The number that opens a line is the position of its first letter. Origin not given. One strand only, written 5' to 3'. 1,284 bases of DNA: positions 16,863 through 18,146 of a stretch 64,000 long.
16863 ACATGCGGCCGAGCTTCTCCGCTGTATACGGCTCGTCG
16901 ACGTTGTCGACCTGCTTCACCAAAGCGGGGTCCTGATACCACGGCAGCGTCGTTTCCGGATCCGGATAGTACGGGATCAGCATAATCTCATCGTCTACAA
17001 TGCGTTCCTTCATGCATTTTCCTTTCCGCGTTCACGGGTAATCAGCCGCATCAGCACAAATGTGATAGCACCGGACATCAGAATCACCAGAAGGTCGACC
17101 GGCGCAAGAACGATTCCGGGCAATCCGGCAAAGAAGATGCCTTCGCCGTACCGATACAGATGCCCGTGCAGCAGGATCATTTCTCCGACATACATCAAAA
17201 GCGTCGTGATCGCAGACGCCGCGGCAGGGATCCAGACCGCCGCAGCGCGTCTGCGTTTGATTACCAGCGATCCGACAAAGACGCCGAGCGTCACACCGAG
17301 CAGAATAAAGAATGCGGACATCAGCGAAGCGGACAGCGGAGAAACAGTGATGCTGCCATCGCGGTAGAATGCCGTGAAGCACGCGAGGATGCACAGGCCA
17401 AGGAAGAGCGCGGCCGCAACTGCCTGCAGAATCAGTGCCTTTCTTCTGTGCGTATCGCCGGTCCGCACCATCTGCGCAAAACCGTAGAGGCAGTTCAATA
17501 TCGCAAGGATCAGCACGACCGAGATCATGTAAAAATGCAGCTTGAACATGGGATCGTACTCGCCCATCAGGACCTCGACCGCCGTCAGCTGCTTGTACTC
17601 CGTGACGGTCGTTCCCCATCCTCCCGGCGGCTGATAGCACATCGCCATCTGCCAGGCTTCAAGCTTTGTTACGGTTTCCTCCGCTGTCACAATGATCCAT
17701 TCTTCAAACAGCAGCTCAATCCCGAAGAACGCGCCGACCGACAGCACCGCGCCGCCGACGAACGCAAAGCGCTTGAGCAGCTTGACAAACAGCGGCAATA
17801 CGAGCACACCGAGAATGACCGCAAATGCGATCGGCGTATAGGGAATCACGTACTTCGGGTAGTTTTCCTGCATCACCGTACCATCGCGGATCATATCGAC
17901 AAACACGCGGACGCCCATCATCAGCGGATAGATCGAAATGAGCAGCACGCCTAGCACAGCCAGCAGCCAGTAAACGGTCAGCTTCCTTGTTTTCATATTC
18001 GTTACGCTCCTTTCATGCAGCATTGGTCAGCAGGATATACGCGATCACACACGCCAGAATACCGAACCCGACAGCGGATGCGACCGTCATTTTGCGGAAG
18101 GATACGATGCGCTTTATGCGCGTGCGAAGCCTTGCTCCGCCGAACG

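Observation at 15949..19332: BlaI / sensor-less M56 protease operon whose cargo is an ~8-TM protein and a GNAT::PPTase fusion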

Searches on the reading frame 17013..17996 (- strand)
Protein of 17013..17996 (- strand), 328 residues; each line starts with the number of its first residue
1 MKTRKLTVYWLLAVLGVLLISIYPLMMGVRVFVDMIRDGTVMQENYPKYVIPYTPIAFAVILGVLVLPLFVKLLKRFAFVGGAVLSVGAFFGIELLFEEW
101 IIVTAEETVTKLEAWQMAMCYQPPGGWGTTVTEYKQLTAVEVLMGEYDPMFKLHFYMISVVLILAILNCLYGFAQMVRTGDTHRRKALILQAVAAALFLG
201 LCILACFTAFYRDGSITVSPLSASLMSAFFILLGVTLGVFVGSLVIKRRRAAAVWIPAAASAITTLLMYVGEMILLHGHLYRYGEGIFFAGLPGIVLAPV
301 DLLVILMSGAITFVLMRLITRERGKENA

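Call 3: search_protein_families(library=pfam, proteins=[window:17013-17996:-], max_evalue=0.01)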
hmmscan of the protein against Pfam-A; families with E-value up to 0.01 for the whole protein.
seq(328 aa): 0 families

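Call 5: search_protein_families(library=ncbifam, proteins=[window:17013-17996:-], max_evalue=0.1)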
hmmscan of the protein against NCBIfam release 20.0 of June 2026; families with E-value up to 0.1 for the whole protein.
seq(328 aa): 0 families

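Call 6: find_homologous_proteins(query=window:17013-17996:-)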
Query seq(328 aa) (328 aa): 2763 proteins with E <= 0.001 among 8000 candidates; the best 120 are listed.
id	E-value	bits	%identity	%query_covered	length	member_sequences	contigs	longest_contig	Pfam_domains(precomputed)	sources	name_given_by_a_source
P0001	2.7e-189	646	91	100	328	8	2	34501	-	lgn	-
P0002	2.8e-154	531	73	97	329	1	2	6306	-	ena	-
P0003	2.5e-151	522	73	98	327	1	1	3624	-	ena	-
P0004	5.3e-151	520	72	97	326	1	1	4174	-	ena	-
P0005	7.5e-151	520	72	100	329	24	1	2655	-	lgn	-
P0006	2.5e-150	518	72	97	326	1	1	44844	-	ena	-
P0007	3.5e-150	518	72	97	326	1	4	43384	-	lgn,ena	-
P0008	3.8e-150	518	73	98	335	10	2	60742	-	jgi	jgi:hypothetical protein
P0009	3.8e-150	518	72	97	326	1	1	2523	-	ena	-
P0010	4.9e-150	517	72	97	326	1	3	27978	-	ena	-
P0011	1.0e-149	516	73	97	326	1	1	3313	-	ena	-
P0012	1.5e-149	516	72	97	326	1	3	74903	-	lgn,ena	-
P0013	2.7e-149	515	72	97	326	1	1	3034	-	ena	-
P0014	7.6e-149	513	72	97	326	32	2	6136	-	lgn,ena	-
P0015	8.5e-149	513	72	97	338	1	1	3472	-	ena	-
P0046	9.6e-138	477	65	99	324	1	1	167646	-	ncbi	-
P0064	6.0e-135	468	63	98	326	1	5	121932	-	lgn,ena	-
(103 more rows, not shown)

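Call 7: find_encoding_contigs(protein=P0046, flank=6000, max_places=3)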
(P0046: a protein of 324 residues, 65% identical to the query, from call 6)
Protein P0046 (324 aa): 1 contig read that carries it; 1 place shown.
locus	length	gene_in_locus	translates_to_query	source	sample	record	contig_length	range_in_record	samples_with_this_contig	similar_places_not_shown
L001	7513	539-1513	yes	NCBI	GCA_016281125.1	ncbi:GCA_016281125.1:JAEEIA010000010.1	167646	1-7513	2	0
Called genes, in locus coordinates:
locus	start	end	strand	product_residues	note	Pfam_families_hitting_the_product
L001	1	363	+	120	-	?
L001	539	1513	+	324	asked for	-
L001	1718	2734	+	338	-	PF14279:HNH_5 (weak)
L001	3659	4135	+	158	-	PF01451:LMWPc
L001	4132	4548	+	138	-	PF01327:Pep_deformylase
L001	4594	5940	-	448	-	PF13306:LRR_5, PF13855:LRR_8 (faint), PF13306:LRR_5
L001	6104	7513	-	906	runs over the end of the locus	-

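Call 8: find_encoding_contigs(protein=P0064, flank=6000, max_places=3)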
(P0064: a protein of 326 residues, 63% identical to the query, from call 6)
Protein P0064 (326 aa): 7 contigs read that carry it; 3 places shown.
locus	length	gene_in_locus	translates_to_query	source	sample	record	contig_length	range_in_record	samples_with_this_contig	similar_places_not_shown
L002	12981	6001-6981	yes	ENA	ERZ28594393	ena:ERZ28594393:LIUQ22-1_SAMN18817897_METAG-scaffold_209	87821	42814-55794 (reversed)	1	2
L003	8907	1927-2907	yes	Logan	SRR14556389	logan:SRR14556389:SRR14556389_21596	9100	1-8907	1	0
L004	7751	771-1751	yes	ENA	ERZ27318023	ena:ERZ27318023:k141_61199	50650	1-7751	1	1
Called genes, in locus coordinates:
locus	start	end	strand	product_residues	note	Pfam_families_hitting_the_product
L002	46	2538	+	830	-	PF00403:HMA, PF00122:E1-E2_ATPase, PF00702:Hydrolase, PF12710:HAD (faint), PF00403:HMA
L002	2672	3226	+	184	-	PF04542:Sigma70_r2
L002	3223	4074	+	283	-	-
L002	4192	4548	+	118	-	PF01047:MarR (weak), PF03965:Penicillinase_R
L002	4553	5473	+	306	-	PF05569:Peptidase_M56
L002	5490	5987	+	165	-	-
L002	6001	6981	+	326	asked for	-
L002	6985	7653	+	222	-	PF04237:YjbR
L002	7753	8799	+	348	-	PF02811:PHP (faint)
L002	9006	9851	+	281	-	PF00497:SBP_bac_3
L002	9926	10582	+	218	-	PF00528:BPD_transp_1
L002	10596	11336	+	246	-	PF00005:ABC_tran, PF02463:SMC_N (faint), PF13304:AAA_21 (weak)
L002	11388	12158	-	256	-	PF00149:Metallophos, PF13277:YmdB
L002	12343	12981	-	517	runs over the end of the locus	PF12072:RNase_Y_N, PF00013:KH_1 (weak), PF22891:KH_PNO1_2nd (faint), PF08668:HDOD (faint), PF01966:HD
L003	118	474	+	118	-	PF01047:MarR (weak), PF03965:Penicillinase_R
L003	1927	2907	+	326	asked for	-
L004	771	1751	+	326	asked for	-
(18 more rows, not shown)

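Call 9: find_encoding_contigs(protein=P0001, flank=6000, max_places=3)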
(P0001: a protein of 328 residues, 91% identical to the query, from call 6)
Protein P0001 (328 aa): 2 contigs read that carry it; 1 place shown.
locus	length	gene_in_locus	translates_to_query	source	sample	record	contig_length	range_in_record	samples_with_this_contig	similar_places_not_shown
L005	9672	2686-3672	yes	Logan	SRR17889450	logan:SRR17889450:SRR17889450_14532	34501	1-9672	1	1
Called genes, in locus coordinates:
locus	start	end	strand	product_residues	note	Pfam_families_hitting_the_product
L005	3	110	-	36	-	?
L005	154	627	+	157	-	PF13302:Acetyltransf_3, PF13420:Acetyltransf_4 (faint), PF00583:Acetyltransf_1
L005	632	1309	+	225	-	PF04237:YjbR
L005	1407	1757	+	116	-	PF03965:Penicillinase_R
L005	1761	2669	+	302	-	PF05569:Peptidase_M56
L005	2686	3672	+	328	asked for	-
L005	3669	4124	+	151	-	PF13302:Acetyltransf_3, PF00583:Acetyltransf_1, PF13673:Acetyltransf_10 (weak), PF13508:Acetyltransf_7 (weak)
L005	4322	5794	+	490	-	PF03323:GerA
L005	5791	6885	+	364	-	PF03845:Spore_permease (weak)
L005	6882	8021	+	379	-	PF25198:Spore_GerAC_N, PF05504:Spore_GerAC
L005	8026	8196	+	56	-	-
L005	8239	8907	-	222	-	PF00392:GntR, PF07729:FCD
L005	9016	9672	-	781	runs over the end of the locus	PF00912:Transgly, PF00905:Transpeptidase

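Call 12: find_related_loci(query=A1, collection=genome_contigs, flank=6000)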
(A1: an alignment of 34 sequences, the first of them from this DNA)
Query A1 (328 aa) in genome_contigs; peptide patterns used: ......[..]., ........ (x = any residue, [..] = any of these).
350 stretches matched a pattern; 303 encode a relative of the query (tblastn E <= 1e-3); the best 80 are kept; 80 distinct loci.
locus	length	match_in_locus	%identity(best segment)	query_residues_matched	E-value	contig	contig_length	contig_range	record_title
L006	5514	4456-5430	67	1-325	2e-153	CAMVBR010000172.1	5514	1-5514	MAG TPA_asm: uncultured Clostridia bacterium isolate SRR8387715_bin.68_metaWRAP_v1.3_MAG genome assembly, contig: ERZ142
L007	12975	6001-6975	66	1-325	4e-151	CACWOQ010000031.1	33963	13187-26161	MAG: uncultured Ruminococcus sp. isolate RUG10767 genome assembly, contig: RUG10767_asm_31, whole genome shotgun sequenc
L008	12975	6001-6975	72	1-326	1e-150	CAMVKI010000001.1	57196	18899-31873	MAG TPA_asm: uncultured Clostridia bacterium isolate SRR8387721_bin.10_metaWRAP_v1.3_MAG genome assembly, contig: ERZ142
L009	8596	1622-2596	66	1-325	1e-149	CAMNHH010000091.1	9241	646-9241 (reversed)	MAG: uncultured Clostridia bacterium isolate SRR873597_bin.88_metaWRAP_v1.3_MAG genome assembly, contig: NODE.21042_leng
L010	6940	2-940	67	13-325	5e-147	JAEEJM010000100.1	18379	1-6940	MAG: Clostridiales bacterium isolate Tb.RUG.17 k141_4843548_flag=0_multi=75.5283_len=18379, whole genome shotgun sequenc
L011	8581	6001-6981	63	1-324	4e-142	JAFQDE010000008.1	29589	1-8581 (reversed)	MAG: Tyzzerella sp. isolate RGIG1712 Goat_Cecum-2__c105, whole genome shotgun sequence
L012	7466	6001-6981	63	1-324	4e-142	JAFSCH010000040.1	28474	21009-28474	MAG: Lachnospiraceae bacterium isolate RGIG3012 Goat_Rectum-3__c221, whole genome shotgun sequence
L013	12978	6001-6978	64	1-324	1e-141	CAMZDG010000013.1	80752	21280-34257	MAG TPA_asm: uncultured Lachnospiraceae bacterium isolate SRR10912535_bin.72_metaWRAP_v1.3_MAG genome assembly, contig:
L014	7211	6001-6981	61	1-327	2e-141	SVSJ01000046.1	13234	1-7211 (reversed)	MAG: Oscillospiraceae bacterium isolate SIG666 NODE_79277_length_13234_cov_3.382162, whole genome shotgun sequence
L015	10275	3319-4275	72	4-322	4e-141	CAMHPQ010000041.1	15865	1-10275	MAG: uncultured Clostridia bacterium isolate SRR11784286_bin.14_metaWRAP_v1.3_MAG genome assembly, contig: ERZ12202890.1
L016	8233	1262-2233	61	1-324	4e-141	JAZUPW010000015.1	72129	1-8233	MAG: Acutalibacteraceae bacterium isolate T1900044863_TS20190329.MAGScoT_cleanbin_000003 SGB_3116_k141_925385, whole gen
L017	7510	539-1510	65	1-324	5e-141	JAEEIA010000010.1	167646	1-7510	MAG: Oscillospiraceae bacterium isolate Tb.RUG.135 k141_1196137_flag=0_multi=22.6630_len=167646, whole genome shotgun se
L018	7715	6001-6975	66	1-325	6e-141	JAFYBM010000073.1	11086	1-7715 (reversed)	MAG: Oscillospiraceae bacterium isolate RGIG6939 Sheep_Rumen.Co__c1178873, whole genome shotgun sequence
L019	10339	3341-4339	65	1-325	6e-141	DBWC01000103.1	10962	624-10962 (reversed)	MAG TPA_asm: Clostridiales bacterium UBA1248 UBA1248_contig_195592, whole genome shotgun sequence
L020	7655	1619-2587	61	1-323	5e-140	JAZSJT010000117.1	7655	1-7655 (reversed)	MAG: Acutalibacteraceae bacterium isolate T1900044564_TS20190030.MAGScoT_cleanbin_000005 SGB_384_k141_3367055, whole gen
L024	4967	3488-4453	62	1-322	2e-141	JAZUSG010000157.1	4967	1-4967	MAG: Faecousia sp. isolate T1900044846_TS20190312.MAGScoT_cleanbin_000061 SGB_2980_k141_466404, whole genome shotgun seq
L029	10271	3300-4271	64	1-328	3e-139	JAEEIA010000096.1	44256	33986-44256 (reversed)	MAG: Oscillospiraceae bacterium isolate Tb.RUG.135 k141_12473340_flag=1_multi=27.9933_len=44256, whole genome shotgun se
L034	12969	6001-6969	63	1-321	8e-138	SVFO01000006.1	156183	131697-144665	MAG: Lachnospiraceae bacterium isolate SIG334 NODE_189_length_156183_cov_18.809661, whole genome shotgun sequence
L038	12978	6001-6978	63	1-324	5e-137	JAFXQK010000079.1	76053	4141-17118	MAG: Lachnospiraceae bacterium isolate RGIG6651 Sheep_Rumen-1__c1554999, whole genome shotgun sequence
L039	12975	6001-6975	65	1-327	6e-137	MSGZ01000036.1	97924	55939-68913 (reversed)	MAG: Ruminococcus sp. Phil11 707_L1_merged_contig_632, whole genome shotgun sequence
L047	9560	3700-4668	61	1-323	3e-134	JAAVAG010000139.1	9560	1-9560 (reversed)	MAG: Lachnospiraceae bacterium isolate Mgla_MAG_15-bin_15 c_000000072663, whole genome shotgun sequence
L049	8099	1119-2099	58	1-327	1e-133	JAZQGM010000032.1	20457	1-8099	MAG: Acetatifactor sp. isolate T1900044630_TS20190096.MAGScoT_cleanbin_000025 SGB_1025_k141_858169, whole genome shotgun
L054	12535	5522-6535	63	1-328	3e-133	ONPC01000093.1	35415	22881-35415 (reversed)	uncultured Clostridiales bacterium isolate RUG508 genome assembly, contig: k87_16664390, whole genome shotgun sequence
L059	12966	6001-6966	59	1-324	1e-131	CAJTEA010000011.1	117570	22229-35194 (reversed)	Oscillospiraceae bacterium isolate B83_8_IP_BP genome assembly, contig: MGBC000135.11, whole genome shotgun sequence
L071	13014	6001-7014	62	1-328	2e-130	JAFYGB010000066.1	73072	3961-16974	MAG: Lachnospiraceae bacterium isolate RGIG7058 Sheep_Rumen.Co__c3654180, whole genome shotgun sequence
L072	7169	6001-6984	60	1-327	6e-130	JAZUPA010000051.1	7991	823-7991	MAG: Acutalibacteraceae bacterium isolate T1900044868_TS20190334.MAGScoT_cleanbin_000047 SGB_3151_k141_706295, whole gen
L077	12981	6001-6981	61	1-327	2e-129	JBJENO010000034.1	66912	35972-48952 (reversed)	MAG: Acetatifactor sp. isolate PUUB15_bin.066 NODE_249_length_66912_cov_11.706643, whole genome shotgun sequence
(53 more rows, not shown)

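Call 15: search_protein_representatives(protein=window:17013-17996:-)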
Query: 328 residues. Proteins with E-value up to 0.001 (for the whole library): 237; up to 1e-10: 177; up to 1e-30: 70. The best 150 are listed.
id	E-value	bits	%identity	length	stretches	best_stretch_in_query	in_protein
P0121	1.1e-127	442.2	61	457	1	2-321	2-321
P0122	4.5e-118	410.6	61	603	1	1-320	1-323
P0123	3.7e-114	397.7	58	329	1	1-326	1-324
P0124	6.3e-106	370.7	56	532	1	1-320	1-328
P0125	5.6e-101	354.5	55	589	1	7-323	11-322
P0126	2.9e-89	316.0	54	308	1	8-319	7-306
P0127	3.0e-88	312.7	50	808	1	5-324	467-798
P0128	9.1e-88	311.1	48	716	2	6-319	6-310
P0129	5.6e-87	308.5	48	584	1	1-318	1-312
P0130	9.6e-87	307.7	56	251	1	1-248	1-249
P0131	2.2e-85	303.2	50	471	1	7-323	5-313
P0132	3.0e-81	289.6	49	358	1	4-323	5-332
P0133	3.2e-78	279.7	63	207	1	119-319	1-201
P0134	4.1e-77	276.1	47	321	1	3-321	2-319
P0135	1.8e-68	247.6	40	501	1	8-325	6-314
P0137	1.3e-67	244.9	40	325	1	10-326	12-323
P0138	1.4e-67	244.7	45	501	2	140-321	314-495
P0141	1.2e-64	235.1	42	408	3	141-323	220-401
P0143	1.2e-61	225.2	39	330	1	11-321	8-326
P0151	1.7e-55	205.1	38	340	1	6-327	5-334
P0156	1.0e-52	195.9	39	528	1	8-324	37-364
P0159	1.1e-51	192.6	35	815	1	8-320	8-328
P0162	1.7e-50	188.6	37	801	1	2-316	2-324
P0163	2.7e-50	187.9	35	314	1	9-319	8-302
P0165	2.0e-49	185.1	36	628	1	7-318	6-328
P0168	2.8e-47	178.1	36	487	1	3-322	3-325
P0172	4.9e-44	167.4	36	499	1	10-323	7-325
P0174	1.5e-43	165.8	35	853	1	9-322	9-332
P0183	3.5e-37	144.9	34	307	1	4-316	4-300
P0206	1.3e-21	93.8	37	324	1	6-318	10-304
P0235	1.9e-16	76.7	27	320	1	4-260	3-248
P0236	2.4e-16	76.4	26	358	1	3-318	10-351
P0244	3.3e-15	72.7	27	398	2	148-327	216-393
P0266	5.1e-13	65.5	28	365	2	149-327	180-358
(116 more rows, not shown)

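Call 16: search_protein_families(library=pfam, proteins=[P0127, P0159, P0162, P0174, P0122, P0125, P0128, P0129, P0121, P0165], max_evalue=0.01)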
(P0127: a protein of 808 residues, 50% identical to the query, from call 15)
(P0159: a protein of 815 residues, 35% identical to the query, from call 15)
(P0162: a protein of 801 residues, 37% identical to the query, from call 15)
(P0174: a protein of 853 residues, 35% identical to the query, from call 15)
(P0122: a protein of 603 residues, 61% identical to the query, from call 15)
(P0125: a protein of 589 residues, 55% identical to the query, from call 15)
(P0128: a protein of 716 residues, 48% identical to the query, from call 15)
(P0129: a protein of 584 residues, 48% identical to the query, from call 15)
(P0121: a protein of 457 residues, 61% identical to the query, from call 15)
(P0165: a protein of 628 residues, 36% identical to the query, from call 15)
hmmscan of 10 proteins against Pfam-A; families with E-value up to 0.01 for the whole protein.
P0127 (808 aa): 2 families
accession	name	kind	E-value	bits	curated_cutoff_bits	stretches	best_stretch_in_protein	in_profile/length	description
PF13306.12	LRR_5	-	1.1e-40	138.8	27.7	2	151-272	2-121/127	BspA type Leucine rich repeat region (6 copies)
PF13855.12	LRR_8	-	0.00033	20.8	27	0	324-365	13-55/61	Leucine rich repeat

P0159 (815 aa): 0 families

P0162 (801 aa): 0 families

P0174 (853 aa): 0 families

P0122 (603 aa): 0 families

P0125 (589 aa): 0 families

P0128 (716 aa): 0 families

P0129 (584 aa): 0 families

P0121 (457 aa): 0 families

P0165 (628 aa): 0 families

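Call 23: predict_structure(alignment_id=A1)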
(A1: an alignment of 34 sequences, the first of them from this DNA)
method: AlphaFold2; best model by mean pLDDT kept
length: 328 residues; sequences in the alignment: 34
mean_pLDDT: 75.3   pTM: 0.75
mean pLDDT of the five models: 75.3, 74.5, 73.6, 70.7, 70.5
residues with pLDDT >= 90: 77; 70-90: 138; 50-70: 93; < 50: 20
segments of 3 or more residues with pLDDT < 50: 108-112, 211-216
pLDDT, mean of each block of 10 residues (from residue 1): 80 91 81 78 58 80 90 85 92 81 59 50 55 60 56 80 92 88 87 90 68 50 79 91 82 89 86 58 54 59 88 90 56
secondary structure, 60 per line:
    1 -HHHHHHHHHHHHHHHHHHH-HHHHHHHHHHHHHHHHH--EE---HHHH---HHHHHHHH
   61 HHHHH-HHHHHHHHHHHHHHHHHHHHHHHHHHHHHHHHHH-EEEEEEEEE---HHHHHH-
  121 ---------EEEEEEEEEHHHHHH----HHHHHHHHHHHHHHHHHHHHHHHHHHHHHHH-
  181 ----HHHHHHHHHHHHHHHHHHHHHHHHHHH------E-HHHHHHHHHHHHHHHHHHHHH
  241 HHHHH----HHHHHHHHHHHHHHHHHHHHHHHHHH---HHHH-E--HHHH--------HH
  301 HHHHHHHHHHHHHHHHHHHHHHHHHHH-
elements in order: H2-20 H22-38 H46-49 H53-65 H67-100 E102-110 H114-119 E130-138 H139-144 H149-179 H185-211 H220-245 H250-275 H279-282 H287-290 H299-327

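Call 28: fold_search(model_id=the predicted structure, library=pdb)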
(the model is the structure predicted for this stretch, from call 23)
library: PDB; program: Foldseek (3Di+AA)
matches with E <= 10: 79; with E <= 0.001: 0
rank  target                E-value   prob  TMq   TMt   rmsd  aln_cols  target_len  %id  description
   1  8ipq_A                5.9e-01  0.06  0.13  0.10  30.1       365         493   14  Cryo-EM structure of heme transporter CydDC from Mycobacterium smegmatis in the inward facing apo state (released 2023-06-14)
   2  8v0g                  1.6e+00  0.25  0.23  0.10   9.3       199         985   10  plasmodium falciparum Niemann-Pick type C1-related protein form I (released 2024-11-13)
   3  4or2_B                1.7e+00  0.16  0.21  0.19  18.0       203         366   13  Human class C G protein-coupled metabotropic glutamate receptor 1 in complex with a negative allosteric modulator (released 2014-03-19)
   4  9bd6_A                2.1e+00  0.06  0.17  0.11  27.7       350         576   12  PaMsbA in an occluded, outward conformation (released 2025-09-03)
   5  6quz_C                2.2e+00  0.03  0.13  0.09  28.1       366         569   12  Structure of ATPgS-bound outward-facing TM287/288 in complex with sybody Sb_TM35 (released 2019-05-29)
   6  9bd7_A                2.3e+00  0.04  0.17  0.11  27.0       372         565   11  PaMsbA in an open, outward conformation (released 2025-09-03)
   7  9u3q                  3.0e+00  0.08  0.22  0.16  23.1       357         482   12  Cryo-EM structure of human AC9-Gs complex (TM domain) (released 2025-06-11)
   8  6uzl_A                3.1e+00  0.04  0.16  0.11  28.6       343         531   12  Cryo-EM structure of nucleotide-free MsbA reconstituted into peptidiscs, conformation 2 (released 2020-03-04)
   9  6qv0_A                3.1e+00  0.02  0.14  0.10  27.9       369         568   11  Structure of ATP-bound outward-facing TM287/288 in complex with sybody Sb_TM35 (released 2019-05-29)
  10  22xm_A                3.6e+00  0.11  0.21  0.09  11.9       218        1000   13  MexBYB-Ka symmetry-like (released 2026-03-11)
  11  4or2_A                3.7e+00  0.10  0.20  0.19  18.2       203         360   13  Human class C G protein-coupled metabotropic glutamate receptor 1 in complex with a negative allosteric modulator (released 2014-03-19)
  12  6bpp_B                3.7e+00  0.02  0.13  0.09  28.8       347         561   10  E. coli MsbA in complex with LPS and inhibitor G092 (released 2018-05-02)
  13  9uta_B                3.9e+00  0.12  0.18  0.20   9.1       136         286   19  The transmembrane domains of human sweet taste receptor TAS1R2 and TAS1R3 in the apo state (released 2025-07-16)
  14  8qae_A                3.9e+00  0.11  0.22  0.29  11.7       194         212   13  X-ray crystal structure of a de novo designed single-chain antiparallel 6-helix alpha-helical barrel, sc-apCC-6-SLLA (released 2024-07-03)
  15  6rf0_D                4.1e+00  0.08  0.18  0.20  16.8       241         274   14  Crystal structure of the light-driven sodium pump KR2 in the pentameric "dry" form (released 2019-04-24)
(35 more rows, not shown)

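Call 35: search_solved_structures(query=A1, max_evalue=10)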
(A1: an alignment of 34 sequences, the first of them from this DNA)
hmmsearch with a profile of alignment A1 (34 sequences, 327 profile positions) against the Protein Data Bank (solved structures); distinct sequences matched with E-value up to 10: 0.
